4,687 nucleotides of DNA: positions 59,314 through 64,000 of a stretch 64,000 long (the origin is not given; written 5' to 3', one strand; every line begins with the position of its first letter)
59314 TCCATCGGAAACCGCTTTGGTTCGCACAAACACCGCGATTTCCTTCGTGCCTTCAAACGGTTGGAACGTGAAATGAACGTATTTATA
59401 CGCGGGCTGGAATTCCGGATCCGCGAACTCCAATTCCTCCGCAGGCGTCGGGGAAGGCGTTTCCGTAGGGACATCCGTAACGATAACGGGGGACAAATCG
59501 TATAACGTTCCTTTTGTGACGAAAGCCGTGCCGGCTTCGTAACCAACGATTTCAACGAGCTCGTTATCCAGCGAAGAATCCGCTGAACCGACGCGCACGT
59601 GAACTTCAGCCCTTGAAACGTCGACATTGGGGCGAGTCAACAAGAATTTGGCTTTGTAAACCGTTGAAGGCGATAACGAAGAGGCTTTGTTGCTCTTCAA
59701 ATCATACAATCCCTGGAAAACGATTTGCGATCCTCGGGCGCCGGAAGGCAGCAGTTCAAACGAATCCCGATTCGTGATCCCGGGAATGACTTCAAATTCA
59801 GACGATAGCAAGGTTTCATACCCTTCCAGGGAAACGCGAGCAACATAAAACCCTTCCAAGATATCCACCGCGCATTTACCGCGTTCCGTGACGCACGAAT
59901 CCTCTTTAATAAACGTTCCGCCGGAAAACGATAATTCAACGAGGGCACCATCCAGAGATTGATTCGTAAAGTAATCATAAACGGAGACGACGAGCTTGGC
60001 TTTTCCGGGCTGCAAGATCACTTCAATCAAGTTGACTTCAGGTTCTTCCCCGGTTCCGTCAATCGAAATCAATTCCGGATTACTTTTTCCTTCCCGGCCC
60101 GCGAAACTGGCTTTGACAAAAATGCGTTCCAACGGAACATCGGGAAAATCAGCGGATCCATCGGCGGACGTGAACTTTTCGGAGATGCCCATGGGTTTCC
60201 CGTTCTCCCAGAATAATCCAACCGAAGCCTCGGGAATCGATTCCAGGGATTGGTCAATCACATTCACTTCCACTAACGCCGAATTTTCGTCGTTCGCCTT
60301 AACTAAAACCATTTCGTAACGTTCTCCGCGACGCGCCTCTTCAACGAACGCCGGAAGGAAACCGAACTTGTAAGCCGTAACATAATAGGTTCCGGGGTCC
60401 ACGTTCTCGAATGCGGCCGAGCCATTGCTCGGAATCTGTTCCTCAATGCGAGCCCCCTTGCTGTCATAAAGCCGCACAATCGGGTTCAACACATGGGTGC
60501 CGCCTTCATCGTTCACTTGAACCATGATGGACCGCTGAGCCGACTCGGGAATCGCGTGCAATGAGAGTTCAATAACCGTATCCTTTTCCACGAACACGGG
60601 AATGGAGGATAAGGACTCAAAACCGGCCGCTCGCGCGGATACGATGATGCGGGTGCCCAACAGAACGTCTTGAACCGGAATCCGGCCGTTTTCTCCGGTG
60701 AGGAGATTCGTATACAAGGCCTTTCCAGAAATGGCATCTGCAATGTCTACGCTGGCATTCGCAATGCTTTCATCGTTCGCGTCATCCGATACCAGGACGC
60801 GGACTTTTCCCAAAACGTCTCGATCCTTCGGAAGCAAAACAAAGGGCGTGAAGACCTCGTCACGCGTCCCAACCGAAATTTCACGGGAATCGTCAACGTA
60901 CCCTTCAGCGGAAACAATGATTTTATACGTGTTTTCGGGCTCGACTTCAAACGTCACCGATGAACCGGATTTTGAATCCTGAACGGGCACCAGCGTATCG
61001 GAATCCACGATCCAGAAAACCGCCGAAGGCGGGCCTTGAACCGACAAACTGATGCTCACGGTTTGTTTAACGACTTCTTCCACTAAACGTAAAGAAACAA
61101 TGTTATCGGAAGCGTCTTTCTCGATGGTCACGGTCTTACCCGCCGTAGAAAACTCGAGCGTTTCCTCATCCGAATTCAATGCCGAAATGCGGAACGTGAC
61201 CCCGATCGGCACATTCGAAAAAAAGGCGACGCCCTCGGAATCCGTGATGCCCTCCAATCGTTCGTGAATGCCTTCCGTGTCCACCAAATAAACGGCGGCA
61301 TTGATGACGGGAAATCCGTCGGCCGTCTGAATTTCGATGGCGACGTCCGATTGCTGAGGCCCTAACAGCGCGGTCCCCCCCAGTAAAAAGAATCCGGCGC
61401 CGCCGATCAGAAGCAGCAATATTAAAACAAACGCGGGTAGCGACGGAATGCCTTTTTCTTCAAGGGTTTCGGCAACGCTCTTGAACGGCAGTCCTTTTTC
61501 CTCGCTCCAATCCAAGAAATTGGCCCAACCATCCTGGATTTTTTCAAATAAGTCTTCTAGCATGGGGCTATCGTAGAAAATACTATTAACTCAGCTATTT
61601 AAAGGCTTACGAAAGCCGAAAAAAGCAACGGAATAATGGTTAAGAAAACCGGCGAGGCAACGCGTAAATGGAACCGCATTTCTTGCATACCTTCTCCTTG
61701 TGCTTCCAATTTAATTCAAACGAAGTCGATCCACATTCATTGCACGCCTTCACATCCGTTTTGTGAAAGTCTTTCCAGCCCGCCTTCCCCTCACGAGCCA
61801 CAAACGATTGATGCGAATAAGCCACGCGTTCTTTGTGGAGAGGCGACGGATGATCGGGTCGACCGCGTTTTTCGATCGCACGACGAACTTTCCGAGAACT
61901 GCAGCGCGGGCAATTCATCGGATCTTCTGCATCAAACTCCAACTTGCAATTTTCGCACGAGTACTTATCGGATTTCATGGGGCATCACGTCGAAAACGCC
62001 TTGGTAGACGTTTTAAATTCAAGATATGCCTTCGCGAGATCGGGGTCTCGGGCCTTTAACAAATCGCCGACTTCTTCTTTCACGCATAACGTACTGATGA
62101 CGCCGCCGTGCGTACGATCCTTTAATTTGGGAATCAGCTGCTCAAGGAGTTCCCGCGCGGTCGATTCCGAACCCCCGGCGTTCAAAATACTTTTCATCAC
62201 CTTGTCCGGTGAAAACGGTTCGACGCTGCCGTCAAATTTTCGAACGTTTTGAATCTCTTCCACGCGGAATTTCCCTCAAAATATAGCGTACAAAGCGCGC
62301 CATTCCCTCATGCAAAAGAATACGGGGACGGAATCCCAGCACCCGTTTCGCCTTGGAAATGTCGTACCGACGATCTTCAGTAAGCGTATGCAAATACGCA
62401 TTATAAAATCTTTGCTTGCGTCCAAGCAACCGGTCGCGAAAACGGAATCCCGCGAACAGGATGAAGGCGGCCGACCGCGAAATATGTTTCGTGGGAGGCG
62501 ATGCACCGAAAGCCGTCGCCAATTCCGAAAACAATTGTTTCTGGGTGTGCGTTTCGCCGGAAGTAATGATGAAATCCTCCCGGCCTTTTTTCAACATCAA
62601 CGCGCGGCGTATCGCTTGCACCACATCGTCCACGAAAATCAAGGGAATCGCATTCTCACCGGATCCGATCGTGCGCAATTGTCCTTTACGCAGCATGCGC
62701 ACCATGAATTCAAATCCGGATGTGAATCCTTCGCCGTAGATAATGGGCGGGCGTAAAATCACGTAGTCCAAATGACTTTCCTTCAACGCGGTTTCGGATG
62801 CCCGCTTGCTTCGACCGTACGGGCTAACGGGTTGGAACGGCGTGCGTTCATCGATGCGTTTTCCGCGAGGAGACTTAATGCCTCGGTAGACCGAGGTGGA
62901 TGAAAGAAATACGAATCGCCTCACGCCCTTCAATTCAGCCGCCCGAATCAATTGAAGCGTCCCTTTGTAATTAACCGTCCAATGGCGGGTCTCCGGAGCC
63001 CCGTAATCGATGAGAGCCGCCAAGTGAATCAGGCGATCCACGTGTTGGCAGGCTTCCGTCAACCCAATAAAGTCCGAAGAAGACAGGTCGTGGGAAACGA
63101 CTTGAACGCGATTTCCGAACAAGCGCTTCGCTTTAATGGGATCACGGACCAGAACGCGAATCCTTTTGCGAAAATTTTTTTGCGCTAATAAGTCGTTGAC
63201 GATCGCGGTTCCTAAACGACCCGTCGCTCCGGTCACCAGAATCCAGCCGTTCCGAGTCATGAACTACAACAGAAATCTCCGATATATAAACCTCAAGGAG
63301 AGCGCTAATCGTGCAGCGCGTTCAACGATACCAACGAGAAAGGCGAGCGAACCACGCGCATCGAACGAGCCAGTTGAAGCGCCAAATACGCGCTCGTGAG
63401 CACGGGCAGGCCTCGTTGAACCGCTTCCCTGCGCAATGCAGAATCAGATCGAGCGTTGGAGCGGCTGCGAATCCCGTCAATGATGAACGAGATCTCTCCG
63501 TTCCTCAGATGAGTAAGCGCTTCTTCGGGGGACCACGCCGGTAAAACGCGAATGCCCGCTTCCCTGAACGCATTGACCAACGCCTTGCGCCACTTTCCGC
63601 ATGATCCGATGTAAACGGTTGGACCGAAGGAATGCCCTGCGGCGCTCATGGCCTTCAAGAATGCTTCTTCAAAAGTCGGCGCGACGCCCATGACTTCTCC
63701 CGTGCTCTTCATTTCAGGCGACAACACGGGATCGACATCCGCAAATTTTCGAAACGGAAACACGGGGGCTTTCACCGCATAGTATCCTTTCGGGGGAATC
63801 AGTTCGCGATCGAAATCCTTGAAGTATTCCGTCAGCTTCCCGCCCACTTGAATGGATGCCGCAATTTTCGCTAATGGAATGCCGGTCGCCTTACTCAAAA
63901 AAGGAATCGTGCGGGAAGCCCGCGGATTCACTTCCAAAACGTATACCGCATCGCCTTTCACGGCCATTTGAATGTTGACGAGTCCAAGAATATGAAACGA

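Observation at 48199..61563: Co-directional gene set: giant 3453-aa surface protein plus five tightly spaced downstream genes (candidate undescribed surface or delivery system)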

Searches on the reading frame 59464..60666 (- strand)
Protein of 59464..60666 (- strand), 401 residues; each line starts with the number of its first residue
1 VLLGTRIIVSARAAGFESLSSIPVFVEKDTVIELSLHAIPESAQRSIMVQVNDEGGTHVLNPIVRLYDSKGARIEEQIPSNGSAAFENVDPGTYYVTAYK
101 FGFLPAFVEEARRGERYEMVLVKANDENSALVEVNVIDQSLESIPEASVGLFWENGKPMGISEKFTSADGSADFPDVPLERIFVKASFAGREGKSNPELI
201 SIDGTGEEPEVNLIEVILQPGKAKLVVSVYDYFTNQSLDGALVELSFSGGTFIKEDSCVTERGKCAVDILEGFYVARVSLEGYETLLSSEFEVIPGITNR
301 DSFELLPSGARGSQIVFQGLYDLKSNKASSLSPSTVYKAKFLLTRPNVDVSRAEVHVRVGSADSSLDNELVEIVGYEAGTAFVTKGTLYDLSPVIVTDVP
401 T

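Call 88: search_protein_families(library=pfam, proteins=[window:59464-60666:-], max_evalue=0.05)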
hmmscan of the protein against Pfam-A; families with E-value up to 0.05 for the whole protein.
window:59464-60666:- (401 aa): 7 families
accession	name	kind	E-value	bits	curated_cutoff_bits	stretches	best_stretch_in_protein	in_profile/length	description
PF13620.12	CarboxypepD_reg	-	1.1e-10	42.2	32.3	1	49-108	4-64/82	Carboxypeptidase regulatory-like domain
PF17802.7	SpaA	-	5e-05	23.8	23.1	0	58-97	15-57/91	Prealbumin-like fold domain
PF14686.12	fn3_3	-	0.00037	20.6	24.4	1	76-107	29-60/75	Polysaccharide lyase family 4, domain II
PF24025.1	Ig_DR_A0283-like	-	0.0016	19.1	27.1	1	45-97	7-61/102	DR_A0283-like, Ig-like domain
PF23623.1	GBD_IRG7_N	-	0.013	16.1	27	1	59-98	35-78/95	IRG7 N-terminal galactose binding domain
PF17210.9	SdrD_B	-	0.027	15.1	29.7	0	52-98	17-64/112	SdrD B-like domain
PF02369.22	Big_1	-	0.042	14.4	34.9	0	122-173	11-63/93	Bacterial Ig-like domain (group 1)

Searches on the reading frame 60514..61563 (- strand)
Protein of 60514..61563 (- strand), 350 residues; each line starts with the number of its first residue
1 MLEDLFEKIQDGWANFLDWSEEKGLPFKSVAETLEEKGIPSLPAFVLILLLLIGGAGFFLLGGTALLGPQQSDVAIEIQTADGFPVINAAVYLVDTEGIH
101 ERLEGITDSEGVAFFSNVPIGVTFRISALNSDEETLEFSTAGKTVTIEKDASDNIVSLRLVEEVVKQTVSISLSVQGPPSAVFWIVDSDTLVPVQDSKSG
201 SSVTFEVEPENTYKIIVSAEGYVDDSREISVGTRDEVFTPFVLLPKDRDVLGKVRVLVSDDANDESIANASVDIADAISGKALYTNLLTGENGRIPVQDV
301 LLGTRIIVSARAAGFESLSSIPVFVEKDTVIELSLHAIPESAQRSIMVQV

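Call 88: search_protein_families(library=pfam, proteins=[window:60514-61563:-], max_evalue=0.05)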
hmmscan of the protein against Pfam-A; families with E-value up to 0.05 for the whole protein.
window:60514-61563:- (350 aa): 4 families
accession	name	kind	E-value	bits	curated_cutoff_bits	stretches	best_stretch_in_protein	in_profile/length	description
PF13620.12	CarboxypepD_reg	-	1.3e-10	41.9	32.3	2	254-332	2-78/82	Carboxypeptidase regulatory-like domain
PF17802.7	SpaA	-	0.00022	21.7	23.1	0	88-155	18-84/91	Prealbumin-like fold domain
PF13715.12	CarbopepD_reg_2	-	0.00072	20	32.2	0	205-243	36-76/88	CarboxypepD_reg-like domain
PF08308.17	PEGA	-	0.028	14.8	20.8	0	206-239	30-62/71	PEGA domain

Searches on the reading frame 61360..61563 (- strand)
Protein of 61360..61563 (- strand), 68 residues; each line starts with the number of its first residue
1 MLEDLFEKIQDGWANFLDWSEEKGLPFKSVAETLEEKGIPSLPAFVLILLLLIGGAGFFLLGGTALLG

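Call 67: search_protein_representatives(alignment_id=A7)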
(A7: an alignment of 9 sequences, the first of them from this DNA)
Query: 9 sequences, 73 profile positions. Proteins with E-value up to 0.001 (for the whole library): 800; up to 1e-10: 389; up to 1e-30: 0. The best 150 are listed.
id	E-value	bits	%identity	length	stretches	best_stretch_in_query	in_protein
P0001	1.6e-23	98.3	-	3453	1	5-71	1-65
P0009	3.8e-23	97.1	-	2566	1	1-71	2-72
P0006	5.7e-22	93.3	-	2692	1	1-72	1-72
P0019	6.8e-22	93.1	-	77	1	1-69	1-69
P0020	3.7e-21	90.7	-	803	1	6-69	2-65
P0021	9.2e-21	89.5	-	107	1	2-70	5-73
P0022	1.0e-20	89.3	-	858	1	1-66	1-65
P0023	1.1e-20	89.2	-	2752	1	2-69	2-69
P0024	1.1e-20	89.2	-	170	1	1-69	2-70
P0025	3.4e-20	87.6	-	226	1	1-66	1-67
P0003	4.2e-20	87.4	-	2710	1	5-67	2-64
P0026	4.8e-20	87.2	-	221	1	2-65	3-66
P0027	5.0e-20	87.1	-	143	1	7-67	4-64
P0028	5.7e-20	86.9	-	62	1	2-57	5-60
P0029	6.2e-20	86.8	-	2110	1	1-69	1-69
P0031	7.1e-20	86.6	-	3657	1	5-68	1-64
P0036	5.0e-19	83.9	-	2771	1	2-66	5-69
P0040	1.2e-18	82.7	-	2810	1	3-66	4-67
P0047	2.9e-18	81.5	-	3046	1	2-68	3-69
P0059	1.4e-17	79.3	-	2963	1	1-64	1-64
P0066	2.2e-17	78.6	-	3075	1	2-65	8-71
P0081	8.8e-17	76.7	-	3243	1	8-67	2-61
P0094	3.0e-16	75.0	-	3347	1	8-66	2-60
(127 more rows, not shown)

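Call 68: list_cluster_members(proteins=[P0023, P0029, P0031, P0036, P0040, P0047, P0059, P0066, P0081, P0094])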
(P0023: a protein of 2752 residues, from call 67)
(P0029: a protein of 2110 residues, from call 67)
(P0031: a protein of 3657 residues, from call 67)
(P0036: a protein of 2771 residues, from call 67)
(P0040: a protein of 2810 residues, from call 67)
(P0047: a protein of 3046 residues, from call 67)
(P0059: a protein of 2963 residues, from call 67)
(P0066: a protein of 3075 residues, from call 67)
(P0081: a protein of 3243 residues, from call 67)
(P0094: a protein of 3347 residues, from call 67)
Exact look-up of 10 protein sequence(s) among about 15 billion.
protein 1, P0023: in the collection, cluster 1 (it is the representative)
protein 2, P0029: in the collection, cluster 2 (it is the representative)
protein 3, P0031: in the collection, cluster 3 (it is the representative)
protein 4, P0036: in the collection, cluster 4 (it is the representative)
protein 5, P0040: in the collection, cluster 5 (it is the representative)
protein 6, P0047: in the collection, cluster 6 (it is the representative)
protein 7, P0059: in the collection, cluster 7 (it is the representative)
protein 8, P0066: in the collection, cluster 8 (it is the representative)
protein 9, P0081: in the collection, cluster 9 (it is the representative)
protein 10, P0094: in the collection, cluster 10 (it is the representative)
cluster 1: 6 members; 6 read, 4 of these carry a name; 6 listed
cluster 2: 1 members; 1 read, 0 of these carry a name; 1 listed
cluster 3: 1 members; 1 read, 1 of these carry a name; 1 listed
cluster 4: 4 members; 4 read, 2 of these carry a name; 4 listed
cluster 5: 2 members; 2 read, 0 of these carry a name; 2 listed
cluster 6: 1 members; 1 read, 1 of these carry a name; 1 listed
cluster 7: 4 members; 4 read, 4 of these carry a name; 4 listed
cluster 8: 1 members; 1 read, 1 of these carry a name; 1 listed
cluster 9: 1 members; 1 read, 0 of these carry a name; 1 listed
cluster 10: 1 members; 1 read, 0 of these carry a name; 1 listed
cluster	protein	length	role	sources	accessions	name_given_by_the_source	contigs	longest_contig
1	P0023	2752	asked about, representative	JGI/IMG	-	hypothetical protein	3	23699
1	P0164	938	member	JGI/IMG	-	hypothetical protein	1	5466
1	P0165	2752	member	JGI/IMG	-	hypothetical protein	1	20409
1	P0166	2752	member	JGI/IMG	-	hypothetical protein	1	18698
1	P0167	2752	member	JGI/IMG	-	-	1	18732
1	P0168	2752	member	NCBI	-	-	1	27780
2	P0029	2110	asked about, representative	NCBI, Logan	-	-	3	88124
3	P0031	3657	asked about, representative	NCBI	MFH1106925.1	MAG: carboxypeptidase-like regulatory domain-containing protein [Candidatus Micrarchaeota ...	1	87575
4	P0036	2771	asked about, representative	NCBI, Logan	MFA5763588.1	MAG: carboxypeptidase-like regulatory domain-containing protein [archaeon]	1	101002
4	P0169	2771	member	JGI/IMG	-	hypothetical protein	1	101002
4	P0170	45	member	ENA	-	-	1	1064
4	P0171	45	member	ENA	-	-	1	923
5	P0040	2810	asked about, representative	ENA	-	-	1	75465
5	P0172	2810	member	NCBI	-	-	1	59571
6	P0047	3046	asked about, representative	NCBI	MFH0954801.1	MAG: carboxypeptidase regulatory-like domain-containing protein [Candidatus Micrarchaeota ...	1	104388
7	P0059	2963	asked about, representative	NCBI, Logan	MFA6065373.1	MAG: carboxypeptidase-like regulatory domain-containing protein [archaeon]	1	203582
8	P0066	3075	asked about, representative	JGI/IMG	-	hypothetical protein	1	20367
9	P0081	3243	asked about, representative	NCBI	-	-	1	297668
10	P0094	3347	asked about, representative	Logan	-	-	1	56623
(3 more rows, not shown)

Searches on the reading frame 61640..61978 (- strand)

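Call 7: search_protein_families(library=pfam, proteins=[window:61640-61978:-], max_evalue=0.01)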
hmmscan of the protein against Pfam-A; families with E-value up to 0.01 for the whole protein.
window:61640-61978:- (112 aa): 6 families
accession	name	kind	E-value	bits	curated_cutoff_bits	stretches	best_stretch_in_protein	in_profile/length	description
PF09723.15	Zn_ribbon_8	-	4.5e-06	27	34.4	1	6-35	6-41/41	Zinc ribbon domain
PF08271.17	Zn_Ribbon_TF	-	4.8e-05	23.3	29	1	79-104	3-28/43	TFIIB zinc-binding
PF01155.25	HypA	-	0.00024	21.6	28.9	0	5-32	70-98/112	Hydrogenase/urease nickel incorporation, metallochaperone, hypA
PF08274.17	Zn_Ribbon_YjdM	-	0.0052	17.2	30.8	0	98-107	5-14/30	PhnA Zinc-Ribbon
PF01363.27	FYVE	-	0.0091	16.5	27.8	0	73-105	5-34/67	FYVE zinc finger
PF19134.6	DUF5817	-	0.0093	16.4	31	0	7-37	8-38/57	Domain of unknown function (DUF5817)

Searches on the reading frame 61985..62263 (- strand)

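Call 7: search_protein_families(library=pfam, proteins=[window:61985-62263:-], max_evalue=0.01)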
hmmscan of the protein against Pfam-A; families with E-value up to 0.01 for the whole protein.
window:61985-62263:- (92 aa): 1 family
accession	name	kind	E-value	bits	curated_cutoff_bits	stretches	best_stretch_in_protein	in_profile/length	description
PF03477.21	ATP-cone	-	2.1e-09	38.2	25.8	1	6-84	2-83/88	ATP cone domain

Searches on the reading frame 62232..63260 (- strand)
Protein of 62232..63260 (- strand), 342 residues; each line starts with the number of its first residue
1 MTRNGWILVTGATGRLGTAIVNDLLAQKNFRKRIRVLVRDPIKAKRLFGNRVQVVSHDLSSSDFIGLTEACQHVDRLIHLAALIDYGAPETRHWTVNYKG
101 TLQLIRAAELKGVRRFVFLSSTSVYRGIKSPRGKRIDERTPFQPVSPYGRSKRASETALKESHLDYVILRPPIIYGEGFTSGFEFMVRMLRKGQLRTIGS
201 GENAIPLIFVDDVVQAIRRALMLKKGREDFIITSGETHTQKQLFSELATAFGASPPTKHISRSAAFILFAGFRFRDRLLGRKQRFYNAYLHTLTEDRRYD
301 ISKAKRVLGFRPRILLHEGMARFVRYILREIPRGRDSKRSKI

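Call 7: search_protein_families(library=pfam, proteins=[window:62232-63260:-], max_evalue=0.01)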
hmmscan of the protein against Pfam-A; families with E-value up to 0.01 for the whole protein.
window:62232-63260:- (342 aa): 9 families
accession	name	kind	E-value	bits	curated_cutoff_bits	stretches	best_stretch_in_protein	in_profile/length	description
PF01370.27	Epimerase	-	2.1e-33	116.2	20.9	1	7-223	1-227/240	NAD dependent epimerase/dehydratase family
PF01073.25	3Beta_HSD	-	4.1e-25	88.8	22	1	8-218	1-226/280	3-beta hydroxysteroid dehydrogenase/isomerase family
PF13460.12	NAD_binding_10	-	4.2e-23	82.6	27.2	1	11-186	1-157/184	NAD(P)H-binding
PF07993.18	NAD_binding_4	-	3.3e-22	79.3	20.1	1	9-217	1-258/258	Male sterility protein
PF16363.11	GDP_Man_Dehyd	-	4.1e-21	76.2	27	1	8-321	1-330/332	GDP-mannose 4,6 dehydratase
PF04321.23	RmlD_sub_bind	-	2.6e-14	53.4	27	1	7-193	3-167/287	RmlD substrate binding domain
PF05368.20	NmrA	-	1.5e-08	35.1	27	1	6-120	4-106/298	NmrA-like family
PF02719.21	Polysacc_synt_2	-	9e-08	32.1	20.2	1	7-121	1-128/293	Polysaccharide biosynthesis protein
PF08659.16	KR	-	0.0024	18.2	22.6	0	5-125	1-140/180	KR domain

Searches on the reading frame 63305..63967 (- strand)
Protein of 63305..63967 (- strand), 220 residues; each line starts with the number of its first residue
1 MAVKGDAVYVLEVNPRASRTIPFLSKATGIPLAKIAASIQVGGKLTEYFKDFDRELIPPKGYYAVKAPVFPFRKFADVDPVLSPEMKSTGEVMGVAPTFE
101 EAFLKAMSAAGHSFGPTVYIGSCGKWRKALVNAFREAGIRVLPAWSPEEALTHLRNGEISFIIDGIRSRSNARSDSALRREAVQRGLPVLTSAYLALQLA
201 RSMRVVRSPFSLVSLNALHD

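Call 7: search_protein_families(library=pfam, proteins=[window:63305-63967:-], max_evalue=0.01)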
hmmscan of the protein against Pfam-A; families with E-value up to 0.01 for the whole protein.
window:63305-63967:- (220 aa): 1 family
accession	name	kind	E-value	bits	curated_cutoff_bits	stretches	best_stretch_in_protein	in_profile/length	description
PF02786.22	CPSase_L_D2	-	1.7e-07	31.4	19.8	1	6-47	169-210/211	Carbamoyl-phosphate synthase L chain, ATP binding domain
